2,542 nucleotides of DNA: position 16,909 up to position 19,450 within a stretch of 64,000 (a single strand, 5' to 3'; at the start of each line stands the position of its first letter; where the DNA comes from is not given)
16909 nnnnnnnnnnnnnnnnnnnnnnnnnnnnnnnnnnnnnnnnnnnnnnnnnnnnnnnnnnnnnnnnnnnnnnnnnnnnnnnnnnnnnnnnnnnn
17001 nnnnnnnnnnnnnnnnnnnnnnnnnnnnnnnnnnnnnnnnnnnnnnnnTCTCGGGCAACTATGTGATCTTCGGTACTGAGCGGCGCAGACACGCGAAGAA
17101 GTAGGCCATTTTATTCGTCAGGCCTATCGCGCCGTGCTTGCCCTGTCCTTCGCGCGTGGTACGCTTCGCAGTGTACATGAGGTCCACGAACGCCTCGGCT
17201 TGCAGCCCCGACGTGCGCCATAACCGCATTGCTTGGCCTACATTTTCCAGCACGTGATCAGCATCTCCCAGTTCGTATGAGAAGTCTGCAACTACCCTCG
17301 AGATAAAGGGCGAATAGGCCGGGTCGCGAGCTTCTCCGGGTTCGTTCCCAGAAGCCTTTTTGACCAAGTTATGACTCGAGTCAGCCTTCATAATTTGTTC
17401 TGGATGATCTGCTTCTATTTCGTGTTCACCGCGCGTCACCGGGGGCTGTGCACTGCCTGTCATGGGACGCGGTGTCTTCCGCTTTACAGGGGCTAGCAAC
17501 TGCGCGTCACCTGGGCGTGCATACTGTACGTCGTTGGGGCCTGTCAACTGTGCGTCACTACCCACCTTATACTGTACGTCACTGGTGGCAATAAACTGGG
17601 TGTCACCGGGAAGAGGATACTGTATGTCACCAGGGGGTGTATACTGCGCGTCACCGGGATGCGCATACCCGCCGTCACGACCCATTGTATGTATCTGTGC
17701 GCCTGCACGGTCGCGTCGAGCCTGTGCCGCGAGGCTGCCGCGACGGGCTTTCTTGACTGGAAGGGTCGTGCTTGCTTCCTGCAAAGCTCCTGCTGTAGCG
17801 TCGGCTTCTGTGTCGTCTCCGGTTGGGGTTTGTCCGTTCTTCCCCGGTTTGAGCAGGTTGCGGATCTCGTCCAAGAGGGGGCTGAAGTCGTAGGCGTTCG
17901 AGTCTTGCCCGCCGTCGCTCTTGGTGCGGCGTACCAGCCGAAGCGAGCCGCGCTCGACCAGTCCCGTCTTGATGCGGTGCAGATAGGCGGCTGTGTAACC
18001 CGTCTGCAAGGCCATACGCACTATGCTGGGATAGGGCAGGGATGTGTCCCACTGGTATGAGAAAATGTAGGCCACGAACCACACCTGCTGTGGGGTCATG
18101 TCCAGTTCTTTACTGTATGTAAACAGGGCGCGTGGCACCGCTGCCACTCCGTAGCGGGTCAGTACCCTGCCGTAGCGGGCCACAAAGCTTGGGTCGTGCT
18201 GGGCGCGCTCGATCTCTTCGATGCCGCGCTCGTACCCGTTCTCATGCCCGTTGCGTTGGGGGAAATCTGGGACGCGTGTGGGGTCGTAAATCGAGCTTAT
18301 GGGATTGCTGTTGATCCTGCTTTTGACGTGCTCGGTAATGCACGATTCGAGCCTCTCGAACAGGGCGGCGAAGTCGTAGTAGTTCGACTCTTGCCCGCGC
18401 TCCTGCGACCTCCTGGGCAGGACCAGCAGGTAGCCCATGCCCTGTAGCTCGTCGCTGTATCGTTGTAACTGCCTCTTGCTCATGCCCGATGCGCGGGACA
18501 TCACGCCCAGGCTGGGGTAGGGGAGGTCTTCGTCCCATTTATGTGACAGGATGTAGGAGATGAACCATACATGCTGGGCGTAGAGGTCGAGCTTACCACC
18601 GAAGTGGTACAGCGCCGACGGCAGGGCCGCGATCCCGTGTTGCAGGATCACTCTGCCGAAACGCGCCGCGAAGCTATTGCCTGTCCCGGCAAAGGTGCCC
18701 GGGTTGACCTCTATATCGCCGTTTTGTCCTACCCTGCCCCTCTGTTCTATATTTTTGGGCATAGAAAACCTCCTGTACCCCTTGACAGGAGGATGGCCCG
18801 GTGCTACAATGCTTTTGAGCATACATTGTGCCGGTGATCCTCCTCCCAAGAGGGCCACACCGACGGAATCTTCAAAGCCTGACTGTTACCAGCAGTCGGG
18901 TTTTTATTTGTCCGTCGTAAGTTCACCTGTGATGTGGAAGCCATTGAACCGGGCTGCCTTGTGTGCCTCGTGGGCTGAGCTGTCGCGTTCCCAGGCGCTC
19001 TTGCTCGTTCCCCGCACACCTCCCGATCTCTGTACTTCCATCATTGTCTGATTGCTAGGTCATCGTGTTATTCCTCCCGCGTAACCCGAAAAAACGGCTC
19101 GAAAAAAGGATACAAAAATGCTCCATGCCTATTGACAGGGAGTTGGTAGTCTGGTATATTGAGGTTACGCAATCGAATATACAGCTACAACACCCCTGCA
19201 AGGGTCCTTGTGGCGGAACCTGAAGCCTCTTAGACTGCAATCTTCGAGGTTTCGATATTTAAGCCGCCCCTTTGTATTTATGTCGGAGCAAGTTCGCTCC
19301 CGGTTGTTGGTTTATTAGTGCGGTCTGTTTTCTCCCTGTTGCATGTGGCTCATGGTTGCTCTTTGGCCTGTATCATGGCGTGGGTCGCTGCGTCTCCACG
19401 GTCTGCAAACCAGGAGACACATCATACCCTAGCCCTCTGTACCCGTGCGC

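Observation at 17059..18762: Rep-like protein with duplicated winged-helix domains and 8 intragenic 24-bp tandem repeats (iteron-like)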

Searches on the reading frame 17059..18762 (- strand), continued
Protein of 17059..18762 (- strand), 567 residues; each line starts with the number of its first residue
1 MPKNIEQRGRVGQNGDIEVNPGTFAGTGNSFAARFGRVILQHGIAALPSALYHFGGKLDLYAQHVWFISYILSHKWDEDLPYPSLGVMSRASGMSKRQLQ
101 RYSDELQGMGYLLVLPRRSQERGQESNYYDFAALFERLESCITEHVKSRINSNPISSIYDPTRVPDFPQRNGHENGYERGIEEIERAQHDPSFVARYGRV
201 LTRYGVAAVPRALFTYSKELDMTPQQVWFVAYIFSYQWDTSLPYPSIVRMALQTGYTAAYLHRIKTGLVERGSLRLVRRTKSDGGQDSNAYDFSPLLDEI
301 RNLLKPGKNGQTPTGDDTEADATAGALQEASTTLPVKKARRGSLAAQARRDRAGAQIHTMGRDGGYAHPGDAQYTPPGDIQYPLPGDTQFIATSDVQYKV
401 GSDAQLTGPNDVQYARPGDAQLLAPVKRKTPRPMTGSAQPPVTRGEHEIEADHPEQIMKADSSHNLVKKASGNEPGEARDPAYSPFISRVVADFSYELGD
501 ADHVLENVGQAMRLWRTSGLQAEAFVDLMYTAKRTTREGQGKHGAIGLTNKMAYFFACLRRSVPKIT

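Call 70: find_encoding_contigs(protein=P0001, flank=3000, max_places=2)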
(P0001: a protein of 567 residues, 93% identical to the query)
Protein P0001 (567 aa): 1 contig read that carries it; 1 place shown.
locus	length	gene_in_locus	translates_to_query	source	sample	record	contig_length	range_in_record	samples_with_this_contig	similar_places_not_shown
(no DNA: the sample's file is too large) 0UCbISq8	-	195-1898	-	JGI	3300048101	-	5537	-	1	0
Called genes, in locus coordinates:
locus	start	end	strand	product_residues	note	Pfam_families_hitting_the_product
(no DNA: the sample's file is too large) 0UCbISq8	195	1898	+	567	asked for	-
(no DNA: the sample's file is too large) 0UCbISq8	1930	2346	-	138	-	-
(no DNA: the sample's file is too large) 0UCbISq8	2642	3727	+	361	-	PF00376:MerR (weak), PF12728:HTH_17, PF13411:MerR_1 (weak), PF02374:ArsA_ATPase (weak), PF06564:CBP_BcsQ, PF10609:ParA (weak), PF13614:AAA_31, PF01656:CbiA, +2 more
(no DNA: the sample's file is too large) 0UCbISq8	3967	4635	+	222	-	PF01569:PAP2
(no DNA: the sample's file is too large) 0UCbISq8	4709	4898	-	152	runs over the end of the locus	PF04075:F420H2_quin_red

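Call 90: find_related_loci(query=A1, collection=viral_contigs, flank=8000)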
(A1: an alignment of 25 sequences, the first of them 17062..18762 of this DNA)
Query A1 (567 aa) in viral_contigs; peptide patterns used: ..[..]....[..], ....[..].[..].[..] (x = any residue, [..] = any of these).
43 stretches matched a pattern, but none encodes a relative of the query by tblastn (E <= 1e-3).
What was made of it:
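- On Lambda O-type initiators: No relatives were found in viral contigs (call 90).
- Closest known: Lambdoid phage O protein and ori-lambda. Different: The genes here are not in phage contexts, and no relatives were found in 2.9 million viral contigs (call 90).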

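Call 92: find_encoding_contigs(protein=P0068, flank=10000, max_places=2)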
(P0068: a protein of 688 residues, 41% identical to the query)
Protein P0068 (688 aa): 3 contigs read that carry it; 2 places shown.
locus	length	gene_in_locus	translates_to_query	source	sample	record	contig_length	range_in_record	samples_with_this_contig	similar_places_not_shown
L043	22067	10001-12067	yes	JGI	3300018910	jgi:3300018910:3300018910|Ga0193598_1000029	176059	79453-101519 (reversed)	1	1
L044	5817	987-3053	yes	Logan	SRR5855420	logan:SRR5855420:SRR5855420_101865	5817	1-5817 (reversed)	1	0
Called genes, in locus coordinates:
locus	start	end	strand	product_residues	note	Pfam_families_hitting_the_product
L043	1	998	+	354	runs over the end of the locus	PF13365:Trypsin_2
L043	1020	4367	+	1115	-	PF00656:Peptidase_C14, PF27295:Y4kD_C, PF13365:Trypsin_2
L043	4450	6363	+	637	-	PF13365:Trypsin_2, PF01223:Endonuclease_NS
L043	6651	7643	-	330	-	PF02195:ParB_N, PF08535:KorB (faint), PF17762:HTH_ParB (weak)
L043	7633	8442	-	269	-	PF00142:Fer4_NifH (weak), PF01656:CbiA, PF02374:ArsA_ATPase (weak), PF06564:CBP_BcsQ, PF09140:MipZ (faint), PF10609:ParA (weak), PF13614:AAA_31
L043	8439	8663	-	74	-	PF02604:PhdYeFM_antitox (weak)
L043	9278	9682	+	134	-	PF01797:Y1_Tnp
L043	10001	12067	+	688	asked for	PF21984:DnaD_N (faint), PF11638:DnaA_N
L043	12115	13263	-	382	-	PF02653:BPD_transp_2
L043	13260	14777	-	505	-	PF02653:BPD_transp_2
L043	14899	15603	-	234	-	PF00005:ABC_tran, PF13304:AAA_21 (faint)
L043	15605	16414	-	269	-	PF00005:ABC_tran, PF13304:AAA_21 (faint), PF12399:BCA_ABC_TP_C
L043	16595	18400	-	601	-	PF13433:Peripla_BP_5, PF13458:Peripla_BP_6, PF01094:ANF_receptor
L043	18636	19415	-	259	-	PF00561:Abhydrolase_1, PF06821:Ser_hydrolase (faint), PF12146:Hydrolase_4, PF12697:Abhydrolase_6, PF08386:Abhydrolase_4 (weak)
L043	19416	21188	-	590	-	PF00756:Esterase (weak), PF10503:Esterase_PHB, PF02230:Abhydrolase_2 (faint), PF00326:Peptidase_S9 (weak), PF00395:SLH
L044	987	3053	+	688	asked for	PF21984:DnaD_N (faint), PF11638:DnaA_N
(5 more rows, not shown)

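Call 96: search_protein_representatives(alignment_id=A1)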
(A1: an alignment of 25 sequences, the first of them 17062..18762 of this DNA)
Query: 25 sequences, 558 profile positions. Proteins with E-value up to 0.001 (for the whole library): 2799; up to 1e-10: 986; up to 1e-30: 201. The best 150 are listed.
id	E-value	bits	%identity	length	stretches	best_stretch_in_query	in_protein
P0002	1.7e-224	763.4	-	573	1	32-557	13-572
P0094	2.5e-221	752.9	-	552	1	1-556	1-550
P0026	1.0e-220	750.8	-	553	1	5-552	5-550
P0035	3.5e-218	742.5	-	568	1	1-554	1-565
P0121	1.9e-217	740.1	-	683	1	2-554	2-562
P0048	3.6e-213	726.0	-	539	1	32-552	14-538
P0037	5.4e-209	712.2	-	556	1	2-555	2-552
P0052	2.6e-204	696.7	-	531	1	28-554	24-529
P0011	3.2e-199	679.9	-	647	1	20-553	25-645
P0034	1.6e-198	677.6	-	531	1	40-555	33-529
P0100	1.7e-194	664.3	-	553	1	8-552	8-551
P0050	2.4e-193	660.5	-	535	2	1-343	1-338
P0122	1.6e-185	634.7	-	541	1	1-553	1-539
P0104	5.2e-177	606.6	-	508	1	34-554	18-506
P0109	4.1e-165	567.3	-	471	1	32-453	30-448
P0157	3.4e-67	244.1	-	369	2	40-183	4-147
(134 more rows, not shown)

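Call 97: find_encoding_contigs(protein=P0157, flank=4000, max_places=2)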
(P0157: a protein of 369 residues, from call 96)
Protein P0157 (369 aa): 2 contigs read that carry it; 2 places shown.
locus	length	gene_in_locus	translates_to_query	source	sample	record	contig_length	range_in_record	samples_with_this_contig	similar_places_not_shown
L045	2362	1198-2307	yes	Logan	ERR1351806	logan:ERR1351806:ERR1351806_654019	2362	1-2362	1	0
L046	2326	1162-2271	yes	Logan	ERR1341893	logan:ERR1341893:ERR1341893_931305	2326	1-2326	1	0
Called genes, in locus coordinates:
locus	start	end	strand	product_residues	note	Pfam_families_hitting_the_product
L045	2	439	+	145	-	?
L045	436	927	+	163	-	-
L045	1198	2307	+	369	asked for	-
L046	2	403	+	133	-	?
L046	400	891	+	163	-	-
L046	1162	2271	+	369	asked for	-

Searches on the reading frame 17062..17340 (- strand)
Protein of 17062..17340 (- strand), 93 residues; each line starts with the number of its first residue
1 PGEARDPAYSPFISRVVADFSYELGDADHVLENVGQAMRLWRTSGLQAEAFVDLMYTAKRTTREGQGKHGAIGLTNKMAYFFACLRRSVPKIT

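Call 74: predict_structure(alignment_id=A2)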
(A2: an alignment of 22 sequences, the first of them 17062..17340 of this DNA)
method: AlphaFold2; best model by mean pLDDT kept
length: 93 residues; sequences in the alignment: 22
mean_pLDDT: 87.4   pTM: 0.79
mean pLDDT of the five models: 87.4, 86.1, 86.0, 85.7, 85.5
residues with pLDDT >= 90: 66; 70-90: 11; 50-70: 13; < 50: 3
segments of 3 or more residues with pLDDT < 50: none
pLDDT, mean of each block of 10 residues (from residue 1): 66 97 96 97 94 97 77 76 94 63
secondary structure, 60 per line:
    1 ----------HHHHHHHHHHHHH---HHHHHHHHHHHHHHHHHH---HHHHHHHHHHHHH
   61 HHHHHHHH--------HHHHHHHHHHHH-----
elements in order: H11-23 H27-44 H48-68 H77-88

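Call 77: fold_search(model_id=the predicted structure, library=pdb)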
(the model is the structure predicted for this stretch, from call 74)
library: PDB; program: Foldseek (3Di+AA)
matches with E <= 10: 10; with E <= 0.001: 0
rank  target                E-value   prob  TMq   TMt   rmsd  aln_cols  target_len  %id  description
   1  1nsg_B                3.9e+00  0.07  0.25  0.25   8.9        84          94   14  THE STRUCTURE OF THE IMMUNOPHILIN-IMMUNOSUPPRESSANT FKBP12-RAPAMYCIN COMPLEX INTERACTING WITH HUMAN FRAP (released 1998-03-18)
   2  8er6_B                4.4e+00  0.06  0.25  0.24   8.9        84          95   14  FKBP12-FRB in Complex with Compound 11 (released 2022-12-28)
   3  9dl0_I                4.7e+00  0.06  0.25  0.25   8.9        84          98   14  Crystal structure of a synthetic Fab (R3H8) in complex with the FRB domain of mTOR (released 2025-06-11)
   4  6m4u_B                5.0e+00  0.06  0.26  0.26   9.3        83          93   13  Crystal structure of FKBP-FRB T2098L mutant in complex with rapamycin (released 2020-08-26)
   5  2hjm_A                5.3e+00  0.08  0.30  0.31   8.3        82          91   10  Crystal structure of a singleton protein PF1176 from P. furiosus (released 2007-07-03)
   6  8xi9                  5.9e+00  0.05  0.25  0.15   8.9        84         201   14  Crystal structure of FRB-FKBP fusion protein in complex with rapamycin (released 2024-08-07)
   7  7cg4_r                7.4e+00  0.04  0.27  0.14  11.2        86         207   14  Cryo-EM structure of the flagellar export apparatus with FliE from Salmonella (released 2021-04-28)
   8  7tub_I                9.9e+00  0.04  0.35  0.08   6.3        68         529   20  The beta-tubulin folding intermediate IV (released 2022-12-28)
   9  5wbh_E                9.9e+00  0.04  0.26  0.26   8.9        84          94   13  Structure of the FRB domain of mTOR bound to a substrate recruitment peptide of S6K1 (released 2017-12-20)
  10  8hbr_B                9.9e+00  0.04  0.28  0.22  11.1        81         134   15  The C-terminal domain of Spiral2 (released 2023-01-18)
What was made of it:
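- On RepA_N plasmid initiators: The CTD-only model (pLDDT 87) has no PDB match better than E = 3.9 (calls 74, 77).
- Closest known: RepA_N plasmids of Firmicutes. Different: The C-terminal domain has no detectable similarity to DnaD or RepA C-terminal domains (call 77).
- Tried and rejected: The C-terminal domain alone was modelled well but has no PDB fold match, so a DnaD- or RepA-type C-terminal domain is not supported (calls 74, 77).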

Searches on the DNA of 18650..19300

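Call 56: search_rna_families(source=window, start=18650, end=19300, threshold=evalue, max_evalue=10)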
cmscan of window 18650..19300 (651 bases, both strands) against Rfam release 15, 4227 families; matches with E-value up to 10: 5.
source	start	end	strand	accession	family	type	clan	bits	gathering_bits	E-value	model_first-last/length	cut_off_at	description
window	18874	18904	+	RF00262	sar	Gene; antisense;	-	20.3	43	0.21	34-63/68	no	sar RNA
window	18821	18908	+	RF02344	ar14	Gene; sRNA;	-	19.1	58.8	0.28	1-123/123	no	Alphaproteobacterial ar14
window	18780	18851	-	RF04017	mir-4864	Gene; miRNA;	-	16.1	100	3.5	1-81/81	no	mir-4864 microRNA precursor family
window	19008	19043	-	RF02166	PVT1_3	Gene; lncRNA;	-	13.3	45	0.6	60-95/95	no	Pvt1 oncogene conserved region 3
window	18865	19002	+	RF02760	sR035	Gene; sRNA;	-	10.8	233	2.3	1-206/206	no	sR035 sRNA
